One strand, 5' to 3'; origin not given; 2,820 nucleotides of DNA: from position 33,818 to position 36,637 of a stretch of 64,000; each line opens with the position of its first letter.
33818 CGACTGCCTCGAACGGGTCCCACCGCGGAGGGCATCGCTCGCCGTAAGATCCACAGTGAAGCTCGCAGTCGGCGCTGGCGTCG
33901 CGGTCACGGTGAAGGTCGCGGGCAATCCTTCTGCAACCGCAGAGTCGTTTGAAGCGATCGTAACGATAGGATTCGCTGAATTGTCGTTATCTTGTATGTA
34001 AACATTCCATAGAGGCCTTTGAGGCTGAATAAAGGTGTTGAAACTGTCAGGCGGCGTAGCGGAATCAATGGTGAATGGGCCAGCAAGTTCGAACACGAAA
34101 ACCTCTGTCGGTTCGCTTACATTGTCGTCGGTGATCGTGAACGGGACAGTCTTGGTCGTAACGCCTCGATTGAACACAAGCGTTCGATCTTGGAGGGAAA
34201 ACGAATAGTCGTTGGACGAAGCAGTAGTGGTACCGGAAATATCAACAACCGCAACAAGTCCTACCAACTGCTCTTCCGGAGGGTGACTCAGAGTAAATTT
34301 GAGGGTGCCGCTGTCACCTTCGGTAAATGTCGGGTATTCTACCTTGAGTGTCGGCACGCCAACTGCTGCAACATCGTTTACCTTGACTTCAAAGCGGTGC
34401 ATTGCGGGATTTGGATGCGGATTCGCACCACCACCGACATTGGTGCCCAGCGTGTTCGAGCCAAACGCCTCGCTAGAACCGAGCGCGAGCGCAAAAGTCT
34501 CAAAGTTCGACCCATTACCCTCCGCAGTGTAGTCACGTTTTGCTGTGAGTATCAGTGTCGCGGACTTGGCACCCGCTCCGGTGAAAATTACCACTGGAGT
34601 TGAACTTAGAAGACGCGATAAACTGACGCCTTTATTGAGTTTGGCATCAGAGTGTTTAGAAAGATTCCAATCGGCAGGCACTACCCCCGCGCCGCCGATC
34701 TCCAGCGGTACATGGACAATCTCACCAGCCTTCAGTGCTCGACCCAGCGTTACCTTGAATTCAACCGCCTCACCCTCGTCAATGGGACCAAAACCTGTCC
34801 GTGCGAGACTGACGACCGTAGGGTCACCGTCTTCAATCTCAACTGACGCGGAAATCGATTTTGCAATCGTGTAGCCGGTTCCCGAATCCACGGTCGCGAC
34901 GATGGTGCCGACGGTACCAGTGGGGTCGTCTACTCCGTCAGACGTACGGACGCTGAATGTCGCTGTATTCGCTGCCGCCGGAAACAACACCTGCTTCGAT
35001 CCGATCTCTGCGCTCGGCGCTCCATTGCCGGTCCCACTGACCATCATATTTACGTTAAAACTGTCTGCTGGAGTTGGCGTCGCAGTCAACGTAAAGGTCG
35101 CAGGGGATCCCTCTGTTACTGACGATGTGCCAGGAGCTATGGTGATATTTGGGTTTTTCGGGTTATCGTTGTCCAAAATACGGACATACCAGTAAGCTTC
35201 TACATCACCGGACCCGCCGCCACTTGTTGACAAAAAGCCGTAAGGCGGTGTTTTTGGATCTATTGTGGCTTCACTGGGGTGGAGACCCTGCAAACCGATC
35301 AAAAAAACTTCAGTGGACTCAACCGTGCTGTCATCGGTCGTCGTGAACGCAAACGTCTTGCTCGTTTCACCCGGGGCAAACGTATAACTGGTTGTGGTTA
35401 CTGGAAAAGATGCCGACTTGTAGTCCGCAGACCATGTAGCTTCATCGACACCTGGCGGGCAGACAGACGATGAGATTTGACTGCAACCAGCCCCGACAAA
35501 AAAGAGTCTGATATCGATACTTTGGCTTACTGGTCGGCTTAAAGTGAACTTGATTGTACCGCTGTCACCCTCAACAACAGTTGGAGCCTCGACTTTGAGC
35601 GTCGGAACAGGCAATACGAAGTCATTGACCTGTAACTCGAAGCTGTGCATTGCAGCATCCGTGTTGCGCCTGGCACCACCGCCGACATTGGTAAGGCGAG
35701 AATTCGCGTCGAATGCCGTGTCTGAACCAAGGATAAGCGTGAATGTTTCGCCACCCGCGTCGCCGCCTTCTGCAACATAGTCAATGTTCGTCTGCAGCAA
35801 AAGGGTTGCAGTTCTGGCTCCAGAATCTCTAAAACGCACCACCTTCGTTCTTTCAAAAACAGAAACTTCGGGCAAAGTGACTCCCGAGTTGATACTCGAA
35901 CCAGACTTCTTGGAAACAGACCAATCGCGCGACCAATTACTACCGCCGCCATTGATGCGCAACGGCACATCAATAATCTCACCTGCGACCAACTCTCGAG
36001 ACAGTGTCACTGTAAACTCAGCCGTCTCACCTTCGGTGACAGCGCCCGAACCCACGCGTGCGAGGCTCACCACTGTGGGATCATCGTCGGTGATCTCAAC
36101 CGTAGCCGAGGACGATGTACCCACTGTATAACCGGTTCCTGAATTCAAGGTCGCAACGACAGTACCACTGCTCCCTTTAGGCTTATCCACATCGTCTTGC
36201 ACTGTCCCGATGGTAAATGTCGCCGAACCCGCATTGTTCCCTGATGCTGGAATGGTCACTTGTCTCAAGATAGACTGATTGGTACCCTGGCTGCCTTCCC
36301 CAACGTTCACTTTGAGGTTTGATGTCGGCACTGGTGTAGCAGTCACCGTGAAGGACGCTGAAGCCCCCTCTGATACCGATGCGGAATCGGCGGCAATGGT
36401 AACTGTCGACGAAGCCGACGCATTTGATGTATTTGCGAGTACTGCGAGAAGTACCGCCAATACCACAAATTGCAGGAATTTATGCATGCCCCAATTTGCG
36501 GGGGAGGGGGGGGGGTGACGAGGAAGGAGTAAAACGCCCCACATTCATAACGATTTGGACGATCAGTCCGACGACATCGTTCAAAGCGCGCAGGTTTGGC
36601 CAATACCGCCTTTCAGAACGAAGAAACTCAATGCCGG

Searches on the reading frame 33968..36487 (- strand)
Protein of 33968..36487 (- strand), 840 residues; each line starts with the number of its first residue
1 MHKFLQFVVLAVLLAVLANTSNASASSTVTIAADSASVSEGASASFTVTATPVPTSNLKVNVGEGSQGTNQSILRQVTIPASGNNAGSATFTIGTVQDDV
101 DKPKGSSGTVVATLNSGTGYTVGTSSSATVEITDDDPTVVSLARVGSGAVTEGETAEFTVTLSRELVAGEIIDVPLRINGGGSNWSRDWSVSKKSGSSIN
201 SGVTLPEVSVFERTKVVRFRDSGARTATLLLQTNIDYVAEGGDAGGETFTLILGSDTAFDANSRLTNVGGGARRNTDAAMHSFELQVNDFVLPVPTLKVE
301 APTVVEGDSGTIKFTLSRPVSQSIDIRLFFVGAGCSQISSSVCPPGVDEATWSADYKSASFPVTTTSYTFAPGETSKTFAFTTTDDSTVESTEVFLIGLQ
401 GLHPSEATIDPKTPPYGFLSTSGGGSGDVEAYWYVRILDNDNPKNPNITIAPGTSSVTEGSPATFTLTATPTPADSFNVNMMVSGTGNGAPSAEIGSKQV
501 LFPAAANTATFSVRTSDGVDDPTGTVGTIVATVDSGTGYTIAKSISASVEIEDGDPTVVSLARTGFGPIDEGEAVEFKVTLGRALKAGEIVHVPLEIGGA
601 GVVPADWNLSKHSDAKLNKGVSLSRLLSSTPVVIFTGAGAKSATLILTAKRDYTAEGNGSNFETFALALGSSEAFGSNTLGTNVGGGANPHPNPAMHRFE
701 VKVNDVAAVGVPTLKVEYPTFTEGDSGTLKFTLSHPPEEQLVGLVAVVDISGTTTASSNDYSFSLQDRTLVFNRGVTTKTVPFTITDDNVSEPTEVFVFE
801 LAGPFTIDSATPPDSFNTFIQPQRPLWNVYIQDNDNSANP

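Call 6: search_protein_families(library=pfam, proteins=[window:33968-36487:-], max_evalue=1)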
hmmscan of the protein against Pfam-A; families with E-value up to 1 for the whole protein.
seq(840 aa): 5 families
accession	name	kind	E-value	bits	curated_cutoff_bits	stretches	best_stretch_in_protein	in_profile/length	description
PF03160.20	Calx-beta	-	1.3e-13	51.4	27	2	751-807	47-100/119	Calx-beta domain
PF13927.12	Ig_3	-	0.011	16.7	30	0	446-475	2-31/78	Immunoglobulin domain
PF16397.10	DUF5006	-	0.031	13.8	34.1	0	90-181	96-188/263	Domain of unknown function (DUF5006)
PF25679.1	DUF7947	-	0.21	12.1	27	0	778-797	27-46/79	Family of unknown function (DUF7947)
PF01833.30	TIG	-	0.87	10.1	20.9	0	21-71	27-78/84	IPT/TIG domain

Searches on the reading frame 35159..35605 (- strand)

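Call 6: search_protein_families(library=pfam, proteins=[window:35159-35605:-], max_evalue=1)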
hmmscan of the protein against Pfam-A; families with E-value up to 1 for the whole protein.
seq(149 aa): 1 family
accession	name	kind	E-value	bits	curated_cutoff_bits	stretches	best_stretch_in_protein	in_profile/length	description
PF03160.20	Calx-beta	-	0.00024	21.6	27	1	70-113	59-102/119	Calx-beta domain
